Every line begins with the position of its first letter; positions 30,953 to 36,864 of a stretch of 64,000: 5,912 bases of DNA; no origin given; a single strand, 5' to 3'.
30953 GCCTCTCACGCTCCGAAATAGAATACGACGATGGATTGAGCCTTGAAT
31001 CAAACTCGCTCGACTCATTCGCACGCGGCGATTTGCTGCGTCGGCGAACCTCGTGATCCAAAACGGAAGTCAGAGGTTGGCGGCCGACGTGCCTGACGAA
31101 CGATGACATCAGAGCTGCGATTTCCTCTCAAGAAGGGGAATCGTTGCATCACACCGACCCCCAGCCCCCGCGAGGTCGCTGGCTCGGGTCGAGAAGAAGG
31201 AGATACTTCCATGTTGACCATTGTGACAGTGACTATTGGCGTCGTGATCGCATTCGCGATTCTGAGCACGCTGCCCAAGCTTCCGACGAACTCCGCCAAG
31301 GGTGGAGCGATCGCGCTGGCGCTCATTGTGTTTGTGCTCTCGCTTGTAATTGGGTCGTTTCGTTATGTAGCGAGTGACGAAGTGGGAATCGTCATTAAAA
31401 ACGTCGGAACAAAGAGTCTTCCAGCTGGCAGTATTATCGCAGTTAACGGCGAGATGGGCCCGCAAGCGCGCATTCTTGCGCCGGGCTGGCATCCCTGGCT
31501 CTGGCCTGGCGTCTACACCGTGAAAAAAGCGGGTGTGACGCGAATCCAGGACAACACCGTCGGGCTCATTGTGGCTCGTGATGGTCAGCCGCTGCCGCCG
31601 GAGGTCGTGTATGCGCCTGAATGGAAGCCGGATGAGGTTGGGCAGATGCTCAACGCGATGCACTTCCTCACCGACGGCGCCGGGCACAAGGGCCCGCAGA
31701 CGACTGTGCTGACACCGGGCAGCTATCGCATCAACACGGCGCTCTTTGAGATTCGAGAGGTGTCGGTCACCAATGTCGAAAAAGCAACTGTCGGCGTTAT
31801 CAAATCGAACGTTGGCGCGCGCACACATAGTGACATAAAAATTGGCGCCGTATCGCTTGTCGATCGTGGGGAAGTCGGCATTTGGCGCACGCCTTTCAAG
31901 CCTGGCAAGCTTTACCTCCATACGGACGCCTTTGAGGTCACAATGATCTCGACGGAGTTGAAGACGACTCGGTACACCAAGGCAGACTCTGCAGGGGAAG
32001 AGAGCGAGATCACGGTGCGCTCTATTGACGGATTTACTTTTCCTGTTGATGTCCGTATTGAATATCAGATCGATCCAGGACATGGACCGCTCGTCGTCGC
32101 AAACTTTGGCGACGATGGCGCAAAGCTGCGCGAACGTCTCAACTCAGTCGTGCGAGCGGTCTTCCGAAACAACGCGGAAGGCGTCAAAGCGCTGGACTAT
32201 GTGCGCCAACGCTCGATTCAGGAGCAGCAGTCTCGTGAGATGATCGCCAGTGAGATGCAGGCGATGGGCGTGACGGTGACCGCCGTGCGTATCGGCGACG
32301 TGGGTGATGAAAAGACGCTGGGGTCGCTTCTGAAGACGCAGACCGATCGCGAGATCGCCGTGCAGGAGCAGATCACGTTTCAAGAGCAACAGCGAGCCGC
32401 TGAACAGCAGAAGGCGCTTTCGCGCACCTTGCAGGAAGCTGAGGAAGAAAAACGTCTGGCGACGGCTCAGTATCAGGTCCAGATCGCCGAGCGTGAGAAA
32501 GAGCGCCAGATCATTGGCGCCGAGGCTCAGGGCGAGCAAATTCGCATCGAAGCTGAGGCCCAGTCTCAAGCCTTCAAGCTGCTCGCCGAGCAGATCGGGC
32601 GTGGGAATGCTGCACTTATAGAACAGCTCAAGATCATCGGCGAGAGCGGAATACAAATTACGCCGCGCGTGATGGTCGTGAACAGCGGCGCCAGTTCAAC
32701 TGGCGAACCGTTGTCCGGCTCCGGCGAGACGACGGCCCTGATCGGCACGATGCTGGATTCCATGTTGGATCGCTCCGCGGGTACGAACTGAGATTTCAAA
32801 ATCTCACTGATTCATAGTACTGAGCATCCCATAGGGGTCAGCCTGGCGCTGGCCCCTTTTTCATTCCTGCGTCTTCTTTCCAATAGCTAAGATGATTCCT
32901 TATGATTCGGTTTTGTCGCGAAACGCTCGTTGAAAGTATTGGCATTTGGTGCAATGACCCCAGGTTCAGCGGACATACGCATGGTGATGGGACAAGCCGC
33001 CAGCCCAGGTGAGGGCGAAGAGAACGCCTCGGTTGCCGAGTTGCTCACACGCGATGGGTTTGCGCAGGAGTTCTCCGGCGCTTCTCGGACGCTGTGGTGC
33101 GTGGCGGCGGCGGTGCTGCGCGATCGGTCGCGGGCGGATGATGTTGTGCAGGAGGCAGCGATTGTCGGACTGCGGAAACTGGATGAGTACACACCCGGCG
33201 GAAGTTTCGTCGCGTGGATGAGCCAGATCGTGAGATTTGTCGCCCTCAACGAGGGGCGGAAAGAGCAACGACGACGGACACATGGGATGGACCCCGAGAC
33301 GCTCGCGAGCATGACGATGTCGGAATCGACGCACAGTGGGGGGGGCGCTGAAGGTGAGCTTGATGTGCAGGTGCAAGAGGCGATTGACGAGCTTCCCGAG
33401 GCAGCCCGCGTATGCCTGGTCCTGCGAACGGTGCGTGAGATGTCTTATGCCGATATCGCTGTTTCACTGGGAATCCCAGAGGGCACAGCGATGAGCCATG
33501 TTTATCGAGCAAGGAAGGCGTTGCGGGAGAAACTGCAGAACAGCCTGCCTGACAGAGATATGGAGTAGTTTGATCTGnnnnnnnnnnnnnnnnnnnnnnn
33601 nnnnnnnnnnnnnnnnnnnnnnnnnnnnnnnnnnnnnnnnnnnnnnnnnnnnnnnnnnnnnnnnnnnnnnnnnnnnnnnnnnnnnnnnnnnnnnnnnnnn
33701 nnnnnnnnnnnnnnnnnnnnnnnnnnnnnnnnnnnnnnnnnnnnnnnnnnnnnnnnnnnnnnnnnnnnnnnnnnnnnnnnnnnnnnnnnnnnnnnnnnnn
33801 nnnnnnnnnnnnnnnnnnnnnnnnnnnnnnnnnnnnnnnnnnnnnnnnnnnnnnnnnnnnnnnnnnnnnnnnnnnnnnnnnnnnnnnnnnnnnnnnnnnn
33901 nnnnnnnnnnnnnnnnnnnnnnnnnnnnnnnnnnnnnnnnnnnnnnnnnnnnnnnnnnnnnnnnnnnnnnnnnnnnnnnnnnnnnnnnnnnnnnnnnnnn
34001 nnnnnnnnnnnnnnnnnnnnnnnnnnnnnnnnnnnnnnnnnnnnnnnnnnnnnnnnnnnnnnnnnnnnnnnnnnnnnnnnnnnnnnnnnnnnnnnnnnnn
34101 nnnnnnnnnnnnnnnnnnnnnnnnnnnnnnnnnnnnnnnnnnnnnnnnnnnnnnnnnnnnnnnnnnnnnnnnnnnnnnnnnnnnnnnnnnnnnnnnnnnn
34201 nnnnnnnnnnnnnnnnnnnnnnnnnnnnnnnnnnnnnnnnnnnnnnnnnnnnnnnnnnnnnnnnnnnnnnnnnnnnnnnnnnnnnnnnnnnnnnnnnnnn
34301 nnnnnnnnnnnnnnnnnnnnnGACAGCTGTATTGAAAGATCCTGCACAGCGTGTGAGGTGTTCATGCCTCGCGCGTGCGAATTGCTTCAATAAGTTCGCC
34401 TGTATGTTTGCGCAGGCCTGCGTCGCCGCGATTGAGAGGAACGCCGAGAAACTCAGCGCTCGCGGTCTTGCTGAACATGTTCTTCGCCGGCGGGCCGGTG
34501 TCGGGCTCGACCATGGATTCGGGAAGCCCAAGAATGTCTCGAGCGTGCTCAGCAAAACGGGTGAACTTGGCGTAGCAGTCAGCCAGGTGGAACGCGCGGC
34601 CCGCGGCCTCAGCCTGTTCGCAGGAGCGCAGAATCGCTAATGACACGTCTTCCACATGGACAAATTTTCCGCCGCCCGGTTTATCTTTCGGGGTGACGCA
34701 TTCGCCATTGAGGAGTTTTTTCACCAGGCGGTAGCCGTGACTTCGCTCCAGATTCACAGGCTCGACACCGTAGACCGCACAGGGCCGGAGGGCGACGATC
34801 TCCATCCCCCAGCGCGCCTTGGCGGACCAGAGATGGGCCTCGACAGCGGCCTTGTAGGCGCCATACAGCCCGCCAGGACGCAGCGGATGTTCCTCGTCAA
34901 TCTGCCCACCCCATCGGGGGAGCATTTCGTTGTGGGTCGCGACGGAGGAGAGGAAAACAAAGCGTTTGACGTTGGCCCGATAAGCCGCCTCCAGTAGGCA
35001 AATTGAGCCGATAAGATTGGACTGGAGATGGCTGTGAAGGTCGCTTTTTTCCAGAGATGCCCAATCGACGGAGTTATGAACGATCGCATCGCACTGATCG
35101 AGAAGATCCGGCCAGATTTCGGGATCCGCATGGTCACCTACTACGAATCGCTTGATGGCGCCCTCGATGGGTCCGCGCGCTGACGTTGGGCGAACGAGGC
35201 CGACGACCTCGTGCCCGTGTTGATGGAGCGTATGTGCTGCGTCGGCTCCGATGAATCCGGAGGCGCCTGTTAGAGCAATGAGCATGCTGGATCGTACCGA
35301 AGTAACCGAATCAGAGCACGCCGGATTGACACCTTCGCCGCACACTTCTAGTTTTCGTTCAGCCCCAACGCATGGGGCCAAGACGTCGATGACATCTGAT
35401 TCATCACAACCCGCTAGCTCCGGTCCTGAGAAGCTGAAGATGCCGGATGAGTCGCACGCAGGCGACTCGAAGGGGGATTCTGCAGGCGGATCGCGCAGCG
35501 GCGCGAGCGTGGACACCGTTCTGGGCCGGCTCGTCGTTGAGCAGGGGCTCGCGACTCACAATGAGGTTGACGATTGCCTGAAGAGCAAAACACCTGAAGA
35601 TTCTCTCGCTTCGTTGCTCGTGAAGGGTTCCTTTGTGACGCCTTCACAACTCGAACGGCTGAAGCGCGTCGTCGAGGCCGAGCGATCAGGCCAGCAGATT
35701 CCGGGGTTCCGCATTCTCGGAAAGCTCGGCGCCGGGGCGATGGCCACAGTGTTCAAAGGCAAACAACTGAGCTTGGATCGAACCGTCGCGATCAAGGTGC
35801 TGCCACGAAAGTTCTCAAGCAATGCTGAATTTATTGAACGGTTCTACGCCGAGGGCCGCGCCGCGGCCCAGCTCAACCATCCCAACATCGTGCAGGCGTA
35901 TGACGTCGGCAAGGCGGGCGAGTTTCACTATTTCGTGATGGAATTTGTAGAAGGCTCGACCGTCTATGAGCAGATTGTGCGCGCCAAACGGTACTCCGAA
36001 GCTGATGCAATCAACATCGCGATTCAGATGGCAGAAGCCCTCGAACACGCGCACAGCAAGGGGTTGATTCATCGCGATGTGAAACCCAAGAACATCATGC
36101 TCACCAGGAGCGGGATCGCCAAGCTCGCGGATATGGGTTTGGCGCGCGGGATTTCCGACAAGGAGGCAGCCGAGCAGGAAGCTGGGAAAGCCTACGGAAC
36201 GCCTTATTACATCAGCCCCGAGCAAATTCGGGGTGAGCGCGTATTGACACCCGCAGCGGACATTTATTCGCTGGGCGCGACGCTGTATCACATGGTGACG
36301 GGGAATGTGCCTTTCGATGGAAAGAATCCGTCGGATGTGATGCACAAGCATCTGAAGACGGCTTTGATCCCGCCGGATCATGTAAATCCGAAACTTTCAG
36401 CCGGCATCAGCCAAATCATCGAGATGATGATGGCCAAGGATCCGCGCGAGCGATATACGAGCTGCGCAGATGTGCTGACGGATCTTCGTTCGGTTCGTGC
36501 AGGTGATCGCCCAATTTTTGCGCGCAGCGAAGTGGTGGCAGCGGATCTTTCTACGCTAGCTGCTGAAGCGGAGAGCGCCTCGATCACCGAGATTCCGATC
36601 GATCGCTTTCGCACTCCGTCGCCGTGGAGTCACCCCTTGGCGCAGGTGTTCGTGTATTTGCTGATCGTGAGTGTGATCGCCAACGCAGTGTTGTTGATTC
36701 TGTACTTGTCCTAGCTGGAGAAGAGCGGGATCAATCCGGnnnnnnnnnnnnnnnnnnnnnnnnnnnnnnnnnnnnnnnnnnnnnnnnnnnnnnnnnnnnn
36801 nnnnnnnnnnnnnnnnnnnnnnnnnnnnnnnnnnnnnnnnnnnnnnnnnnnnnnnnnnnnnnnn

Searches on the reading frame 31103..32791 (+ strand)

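Call 39: search_protein_families(library=pfam, proteins=[window:31103-32791:+], max_evalue=0.0001)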
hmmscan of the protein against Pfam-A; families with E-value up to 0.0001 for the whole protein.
window:31103-32791:+ (562 aa): 1 family
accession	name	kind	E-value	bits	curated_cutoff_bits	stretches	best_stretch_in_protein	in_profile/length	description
PF01145.31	Band_7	-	4.1e-13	50.2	23.6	1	278-436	39-175/176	SPFH domain / Band 7 family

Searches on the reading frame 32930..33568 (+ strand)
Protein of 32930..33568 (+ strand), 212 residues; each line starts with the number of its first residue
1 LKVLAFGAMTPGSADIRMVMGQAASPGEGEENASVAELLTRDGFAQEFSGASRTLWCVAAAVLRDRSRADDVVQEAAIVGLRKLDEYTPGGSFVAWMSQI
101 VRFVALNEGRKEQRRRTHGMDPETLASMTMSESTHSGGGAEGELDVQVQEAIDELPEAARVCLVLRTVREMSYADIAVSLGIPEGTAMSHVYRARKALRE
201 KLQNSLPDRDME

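Call 39: search_protein_families(library=pfam, proteins=[window:32930-33568:+], max_evalue=0.0001)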
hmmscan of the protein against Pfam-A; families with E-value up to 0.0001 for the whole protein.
window:32930-33568:+ (212 aa): 3 families
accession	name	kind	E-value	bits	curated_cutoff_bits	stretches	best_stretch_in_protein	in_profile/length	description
PF08281.18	Sigma70_r4_2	-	3.5e-16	59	25.7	1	147-198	3-54/54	Sigma-70, region 4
PF04545.22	Sigma70_r4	-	8.8e-10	38.4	24.1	1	151-200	1-50/50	Sigma-70, region 4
PF04542.20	Sigma70_r2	-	6.3e-09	35.9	24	1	53-115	7-71/71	Sigma-70 region 2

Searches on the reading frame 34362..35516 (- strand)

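Call 39: search_protein_families(library=pfam, proteins=[window:34362-35516:-], max_evalue=0.0001)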
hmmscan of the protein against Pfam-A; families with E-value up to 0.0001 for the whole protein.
window:34362-35516:- (384 aa): 6 families
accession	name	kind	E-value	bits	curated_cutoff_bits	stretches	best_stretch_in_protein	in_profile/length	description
PF01370.27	Epimerase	-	2.9e-32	112.4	20.9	1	80-309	1-237/240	NAD dependent epimerase/dehydratase family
PF13460.12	NAD_binding_10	-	2.4e-11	44.3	27.2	1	84-202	1-112/184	NAD(P)H-binding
PF16363.11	GDP_Man_Dehyd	-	2.2e-09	37.7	27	1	83-251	3-186/332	GDP-mannose 4,6 dehydratase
PF01073.25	3Beta_HSD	-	4.5e-09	36.2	22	1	82-296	2-226/280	3-beta hydroxysteroid dehydrogenase/isomerase family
PF07993.18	NAD_binding_4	-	1.2e-06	28.4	20.1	0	132-266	79-227/258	Male sterility protein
PF05368.20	NmrA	-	8.2e-05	22.8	27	0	79-198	4-114/298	NmrA-like family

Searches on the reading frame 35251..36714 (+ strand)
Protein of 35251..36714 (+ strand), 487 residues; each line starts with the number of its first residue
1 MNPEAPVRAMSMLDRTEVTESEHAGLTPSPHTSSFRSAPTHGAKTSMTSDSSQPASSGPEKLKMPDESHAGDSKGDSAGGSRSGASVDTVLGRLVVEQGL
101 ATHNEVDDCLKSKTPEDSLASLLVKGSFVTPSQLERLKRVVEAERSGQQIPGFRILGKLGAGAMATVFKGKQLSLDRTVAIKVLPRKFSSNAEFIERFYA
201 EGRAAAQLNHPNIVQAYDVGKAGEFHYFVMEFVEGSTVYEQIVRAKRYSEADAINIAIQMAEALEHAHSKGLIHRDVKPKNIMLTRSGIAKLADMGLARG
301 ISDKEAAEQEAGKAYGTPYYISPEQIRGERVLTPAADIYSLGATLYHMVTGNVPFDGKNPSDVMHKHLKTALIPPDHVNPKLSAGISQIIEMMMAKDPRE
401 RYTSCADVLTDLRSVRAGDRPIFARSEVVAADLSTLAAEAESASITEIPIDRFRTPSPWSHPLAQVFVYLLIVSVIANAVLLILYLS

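Call 39: search_protein_families(library=pfam, proteins=[window:35251-36714:+], max_evalue=0.0001)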
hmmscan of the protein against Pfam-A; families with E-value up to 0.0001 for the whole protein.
window:35251-36714:+ (487 aa): 5 families
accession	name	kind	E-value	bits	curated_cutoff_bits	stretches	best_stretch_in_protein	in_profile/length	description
PF00069.31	Pkinase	-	2.6e-55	188.1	31.7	1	154-404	2-254/263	Protein kinase domain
PF07714.23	PK_Tyr_Ser-Thr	-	1e-38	133.6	23.1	1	156-403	4-250/258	Protein tyrosine and serine/threonine kinase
PF01636.29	APH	-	2.7e-06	27.8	23.2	0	190-268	32-108/239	Phosphotransferase enzyme family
PF03109.22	ABC1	-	5e-06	26.3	22.9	0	188-305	110-221/244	ABC1 atypical kinase-like domain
PF14531.12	Kinase-like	-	2.5e-05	24.1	25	1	238-362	132-258/289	Kinase-like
